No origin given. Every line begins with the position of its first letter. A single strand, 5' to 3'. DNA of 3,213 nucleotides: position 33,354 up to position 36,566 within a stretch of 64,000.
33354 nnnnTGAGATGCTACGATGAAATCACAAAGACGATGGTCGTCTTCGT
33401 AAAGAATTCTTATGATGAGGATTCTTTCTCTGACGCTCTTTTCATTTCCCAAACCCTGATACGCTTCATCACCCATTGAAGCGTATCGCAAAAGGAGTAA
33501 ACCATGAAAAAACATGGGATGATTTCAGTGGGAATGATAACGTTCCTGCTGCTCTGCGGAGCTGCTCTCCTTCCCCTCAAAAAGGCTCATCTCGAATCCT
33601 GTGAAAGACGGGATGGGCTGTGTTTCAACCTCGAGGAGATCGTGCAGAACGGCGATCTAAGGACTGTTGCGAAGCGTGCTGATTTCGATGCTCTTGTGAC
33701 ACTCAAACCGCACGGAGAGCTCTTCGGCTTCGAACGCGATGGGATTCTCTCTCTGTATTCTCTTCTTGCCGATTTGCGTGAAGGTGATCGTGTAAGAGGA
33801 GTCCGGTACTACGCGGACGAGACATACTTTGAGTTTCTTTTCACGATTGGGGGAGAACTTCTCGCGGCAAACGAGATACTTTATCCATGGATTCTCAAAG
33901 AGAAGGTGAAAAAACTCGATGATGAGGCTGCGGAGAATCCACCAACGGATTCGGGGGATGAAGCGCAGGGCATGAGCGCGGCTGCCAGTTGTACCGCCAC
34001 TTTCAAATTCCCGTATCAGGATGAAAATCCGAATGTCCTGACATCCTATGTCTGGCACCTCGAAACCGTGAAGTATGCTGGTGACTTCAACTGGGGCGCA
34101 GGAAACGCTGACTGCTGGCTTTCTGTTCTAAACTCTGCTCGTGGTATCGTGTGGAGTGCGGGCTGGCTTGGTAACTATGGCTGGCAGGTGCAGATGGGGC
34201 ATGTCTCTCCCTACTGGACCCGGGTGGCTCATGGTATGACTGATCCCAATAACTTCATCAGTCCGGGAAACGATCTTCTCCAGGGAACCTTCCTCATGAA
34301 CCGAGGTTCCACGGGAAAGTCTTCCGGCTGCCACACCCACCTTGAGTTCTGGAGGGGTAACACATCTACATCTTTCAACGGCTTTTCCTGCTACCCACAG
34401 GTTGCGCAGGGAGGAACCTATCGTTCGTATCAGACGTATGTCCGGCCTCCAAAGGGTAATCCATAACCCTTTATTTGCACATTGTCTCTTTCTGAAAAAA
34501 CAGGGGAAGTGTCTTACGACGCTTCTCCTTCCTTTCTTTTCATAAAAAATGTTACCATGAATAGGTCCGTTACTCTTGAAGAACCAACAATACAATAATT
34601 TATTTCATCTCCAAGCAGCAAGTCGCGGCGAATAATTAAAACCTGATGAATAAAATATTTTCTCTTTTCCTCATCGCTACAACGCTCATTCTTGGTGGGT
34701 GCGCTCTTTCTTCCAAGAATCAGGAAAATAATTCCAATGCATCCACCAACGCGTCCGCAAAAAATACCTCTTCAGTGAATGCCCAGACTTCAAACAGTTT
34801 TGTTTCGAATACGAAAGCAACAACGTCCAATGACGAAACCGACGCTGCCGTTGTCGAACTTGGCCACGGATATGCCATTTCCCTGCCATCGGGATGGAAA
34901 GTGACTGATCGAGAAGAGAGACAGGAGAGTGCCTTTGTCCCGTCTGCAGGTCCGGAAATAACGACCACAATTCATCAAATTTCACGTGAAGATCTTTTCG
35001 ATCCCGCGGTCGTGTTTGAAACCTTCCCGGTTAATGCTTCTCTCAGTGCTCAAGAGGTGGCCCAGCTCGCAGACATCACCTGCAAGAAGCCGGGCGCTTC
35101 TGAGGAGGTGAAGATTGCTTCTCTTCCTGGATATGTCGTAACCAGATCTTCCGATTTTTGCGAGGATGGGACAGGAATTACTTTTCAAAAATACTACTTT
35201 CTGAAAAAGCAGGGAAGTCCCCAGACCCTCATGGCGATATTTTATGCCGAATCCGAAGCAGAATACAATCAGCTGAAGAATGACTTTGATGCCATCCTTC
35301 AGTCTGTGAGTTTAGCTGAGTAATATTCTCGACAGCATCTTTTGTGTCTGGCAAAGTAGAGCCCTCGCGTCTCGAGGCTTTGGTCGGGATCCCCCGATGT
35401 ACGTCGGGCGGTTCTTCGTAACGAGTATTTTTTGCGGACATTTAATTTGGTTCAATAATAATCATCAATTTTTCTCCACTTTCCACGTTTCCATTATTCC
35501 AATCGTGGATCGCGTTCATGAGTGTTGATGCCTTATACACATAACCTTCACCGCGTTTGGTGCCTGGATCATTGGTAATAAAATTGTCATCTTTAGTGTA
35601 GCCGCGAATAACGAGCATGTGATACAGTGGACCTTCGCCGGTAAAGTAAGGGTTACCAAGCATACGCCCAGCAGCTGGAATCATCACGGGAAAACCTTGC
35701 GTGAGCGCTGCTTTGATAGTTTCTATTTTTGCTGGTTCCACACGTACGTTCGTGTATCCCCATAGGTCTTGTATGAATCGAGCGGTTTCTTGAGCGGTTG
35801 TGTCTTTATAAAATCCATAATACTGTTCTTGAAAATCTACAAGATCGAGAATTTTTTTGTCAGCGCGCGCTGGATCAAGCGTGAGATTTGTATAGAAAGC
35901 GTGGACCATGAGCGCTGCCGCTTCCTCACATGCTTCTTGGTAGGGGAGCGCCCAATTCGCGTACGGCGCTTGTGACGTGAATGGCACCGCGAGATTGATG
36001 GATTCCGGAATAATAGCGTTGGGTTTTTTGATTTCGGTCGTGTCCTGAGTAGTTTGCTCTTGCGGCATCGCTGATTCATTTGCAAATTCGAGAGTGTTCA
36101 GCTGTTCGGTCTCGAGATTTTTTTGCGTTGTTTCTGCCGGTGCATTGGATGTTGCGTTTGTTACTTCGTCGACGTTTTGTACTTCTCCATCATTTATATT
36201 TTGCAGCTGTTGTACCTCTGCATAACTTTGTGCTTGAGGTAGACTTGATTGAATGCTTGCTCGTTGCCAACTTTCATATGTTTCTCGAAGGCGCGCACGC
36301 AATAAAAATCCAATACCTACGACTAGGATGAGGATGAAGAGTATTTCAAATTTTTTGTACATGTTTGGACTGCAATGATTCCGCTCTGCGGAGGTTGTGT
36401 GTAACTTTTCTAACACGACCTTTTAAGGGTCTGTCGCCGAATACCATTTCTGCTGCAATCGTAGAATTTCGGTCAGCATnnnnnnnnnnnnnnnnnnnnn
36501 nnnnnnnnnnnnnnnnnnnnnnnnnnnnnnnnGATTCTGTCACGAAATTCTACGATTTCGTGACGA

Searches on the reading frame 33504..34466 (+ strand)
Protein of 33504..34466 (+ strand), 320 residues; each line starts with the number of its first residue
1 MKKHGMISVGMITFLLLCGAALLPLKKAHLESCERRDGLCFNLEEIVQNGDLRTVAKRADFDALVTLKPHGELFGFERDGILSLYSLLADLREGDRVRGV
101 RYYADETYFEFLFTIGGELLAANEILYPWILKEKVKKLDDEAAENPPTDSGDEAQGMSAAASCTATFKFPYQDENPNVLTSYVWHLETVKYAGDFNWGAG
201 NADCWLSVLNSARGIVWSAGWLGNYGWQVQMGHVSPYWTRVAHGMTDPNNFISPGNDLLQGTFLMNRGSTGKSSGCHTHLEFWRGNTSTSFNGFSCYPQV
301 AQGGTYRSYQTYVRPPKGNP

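Call 11: search_protein_families(library=pfam, proteins=[window:33504-34466:+], max_evalue=0.00001)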
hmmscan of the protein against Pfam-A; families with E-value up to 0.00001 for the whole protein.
window:33504-34466:+ (320 aa): 1 family
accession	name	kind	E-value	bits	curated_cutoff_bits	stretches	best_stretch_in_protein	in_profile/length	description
PF01551.29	Peptidase_M23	-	1.8e-07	31.7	28.7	1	208-287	16-92/96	Peptidase family M23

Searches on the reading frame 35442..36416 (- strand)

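Call 11: search_protein_families(library=pfam, proteins=[window:35442-36416:-], max_evalue=0.00001)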
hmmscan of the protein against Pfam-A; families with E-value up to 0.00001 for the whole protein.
window:35442-36416:- (324 aa): 1 family
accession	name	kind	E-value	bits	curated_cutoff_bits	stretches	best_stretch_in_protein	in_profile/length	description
PF13529.12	Peptidase_C39_2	-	1.2e-10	42.6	24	1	143-284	2-142/143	Peptidase_C39 like family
